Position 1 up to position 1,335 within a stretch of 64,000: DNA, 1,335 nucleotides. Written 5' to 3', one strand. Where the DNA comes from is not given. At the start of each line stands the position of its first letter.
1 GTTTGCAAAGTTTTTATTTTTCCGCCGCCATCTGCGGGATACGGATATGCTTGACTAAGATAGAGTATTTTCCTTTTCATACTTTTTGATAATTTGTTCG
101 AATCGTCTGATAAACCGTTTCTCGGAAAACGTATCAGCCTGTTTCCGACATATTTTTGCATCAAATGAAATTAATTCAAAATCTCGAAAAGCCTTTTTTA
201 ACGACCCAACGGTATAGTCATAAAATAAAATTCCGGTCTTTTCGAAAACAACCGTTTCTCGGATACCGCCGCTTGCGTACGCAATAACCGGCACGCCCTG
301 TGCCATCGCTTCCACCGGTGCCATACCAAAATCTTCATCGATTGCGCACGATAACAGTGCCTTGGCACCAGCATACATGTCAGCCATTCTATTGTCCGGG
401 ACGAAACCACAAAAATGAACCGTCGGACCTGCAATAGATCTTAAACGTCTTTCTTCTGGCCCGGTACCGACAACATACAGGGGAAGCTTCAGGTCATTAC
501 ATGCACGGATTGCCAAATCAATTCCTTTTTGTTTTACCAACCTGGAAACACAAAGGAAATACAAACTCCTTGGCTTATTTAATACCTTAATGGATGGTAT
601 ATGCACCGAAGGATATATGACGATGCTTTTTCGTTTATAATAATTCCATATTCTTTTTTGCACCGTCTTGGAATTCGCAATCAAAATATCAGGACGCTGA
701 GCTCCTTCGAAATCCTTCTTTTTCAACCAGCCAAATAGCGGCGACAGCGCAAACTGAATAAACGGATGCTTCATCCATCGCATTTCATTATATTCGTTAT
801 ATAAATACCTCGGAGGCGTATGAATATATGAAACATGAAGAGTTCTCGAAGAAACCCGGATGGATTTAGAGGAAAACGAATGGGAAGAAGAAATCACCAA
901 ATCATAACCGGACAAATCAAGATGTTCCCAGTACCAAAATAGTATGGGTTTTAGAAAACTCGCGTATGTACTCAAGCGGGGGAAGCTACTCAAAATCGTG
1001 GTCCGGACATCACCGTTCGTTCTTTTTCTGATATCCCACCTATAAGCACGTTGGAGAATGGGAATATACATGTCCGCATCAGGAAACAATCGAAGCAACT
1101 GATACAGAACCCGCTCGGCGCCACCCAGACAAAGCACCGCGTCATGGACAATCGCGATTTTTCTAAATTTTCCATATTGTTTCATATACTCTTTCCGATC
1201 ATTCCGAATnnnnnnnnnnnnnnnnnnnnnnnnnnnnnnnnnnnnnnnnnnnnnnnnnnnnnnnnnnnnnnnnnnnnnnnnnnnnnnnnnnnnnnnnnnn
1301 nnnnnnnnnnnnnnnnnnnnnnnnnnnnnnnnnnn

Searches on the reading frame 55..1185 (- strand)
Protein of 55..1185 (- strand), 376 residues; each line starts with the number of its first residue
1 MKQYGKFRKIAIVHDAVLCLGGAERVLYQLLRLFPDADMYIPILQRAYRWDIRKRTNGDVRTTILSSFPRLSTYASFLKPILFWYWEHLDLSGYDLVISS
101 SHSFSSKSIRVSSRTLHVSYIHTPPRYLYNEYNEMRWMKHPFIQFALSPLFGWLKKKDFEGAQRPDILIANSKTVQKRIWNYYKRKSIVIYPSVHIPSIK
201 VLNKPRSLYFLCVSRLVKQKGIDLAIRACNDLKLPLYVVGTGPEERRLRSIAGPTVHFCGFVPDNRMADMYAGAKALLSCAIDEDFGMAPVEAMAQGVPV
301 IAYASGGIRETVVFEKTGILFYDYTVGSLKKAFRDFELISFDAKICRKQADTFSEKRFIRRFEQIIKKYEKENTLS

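Call 96: search_protein_families(library=pfam, alignment_id=A8, max_evalue=0.00001)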
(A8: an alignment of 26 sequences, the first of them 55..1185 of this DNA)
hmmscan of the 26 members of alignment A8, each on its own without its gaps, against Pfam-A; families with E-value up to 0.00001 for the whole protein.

A. member 1, window:55-1185:- (376 aa): 4 families
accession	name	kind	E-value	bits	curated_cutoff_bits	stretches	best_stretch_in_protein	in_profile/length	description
PF00534.26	Glycos_transf_1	-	5.9e-29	101.2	26.4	1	205-345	13-164/172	Glycosyl transferases group 1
PF13692.12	Glyco_trans_1_4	-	4.4e-22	79.3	27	1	209-332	3-135/142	Glycosyl transferases group 1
PF20706.3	GT4-conflict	-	1.5e-09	37.8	26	1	201-311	191-319/385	Family 4 Glycosyltransferase in conflict systems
PF13439.12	Glyco_transf_4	-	6e-09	36.6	28.5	1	21-194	2-166/170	Glycosyltransferase Family 4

B. families by the number of members that match (of 26 scanned): 34 families (the first 25 are shown)
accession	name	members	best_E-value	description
PF07963.17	N_methyl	3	1.8e-07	Prokaryotic N-terminal methylation motif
PF00437.27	T2SSE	2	3.3e-123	Type II/IV secretion system protein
PF00521.26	DNA_topoisoIV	1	1e-163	DNA gyrase/topoisomerase IV, subunit A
PF00162.24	PGK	1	1e-120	Phosphoglycerate kinase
PF00482.28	T2SSF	1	1.4e-62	Type II secretion system (T2SS), protein F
PF03989.18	DNA_gyraseA_C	1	9.1e-61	DNA gyrase C-terminal domain, beta-propeller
PF04402.19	SIMPL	1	1.7e-56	Protein of unknown function (DUF541)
PF00719.24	Pyrophosphatase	1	1.6e-55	Inorganic pyrophosphatase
PF00204.31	DNA_gyraseB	1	7.4e-53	DNA gyrase B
PF02800.25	Gp_dh_C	1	3e-49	Glyceraldehyde 3-phosphate dehydrogenase, C-terminal domain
PF00300.27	His_Phos_1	1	5.2e-43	Histidine phosphatase superfamily (branch 1)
PF02882.25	THF_DHG_CYH_C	1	3.2e-39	Tetrahydrofolate dehydrogenase/cyclohydrolase, NAD(P)-binding domain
PF06750.18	A24_N_bact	1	2.9e-33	Bacterial Peptidase A24 N-terminal domain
PF00986.26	DNA_gyraseB_C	1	7.6e-30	DNA gyrase B subunit, carboxyl terminus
PF00044.30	Gp_dh_N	1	1.8e-29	Glyceraldehyde 3-phosphate dehydrogenase, NAD binding domain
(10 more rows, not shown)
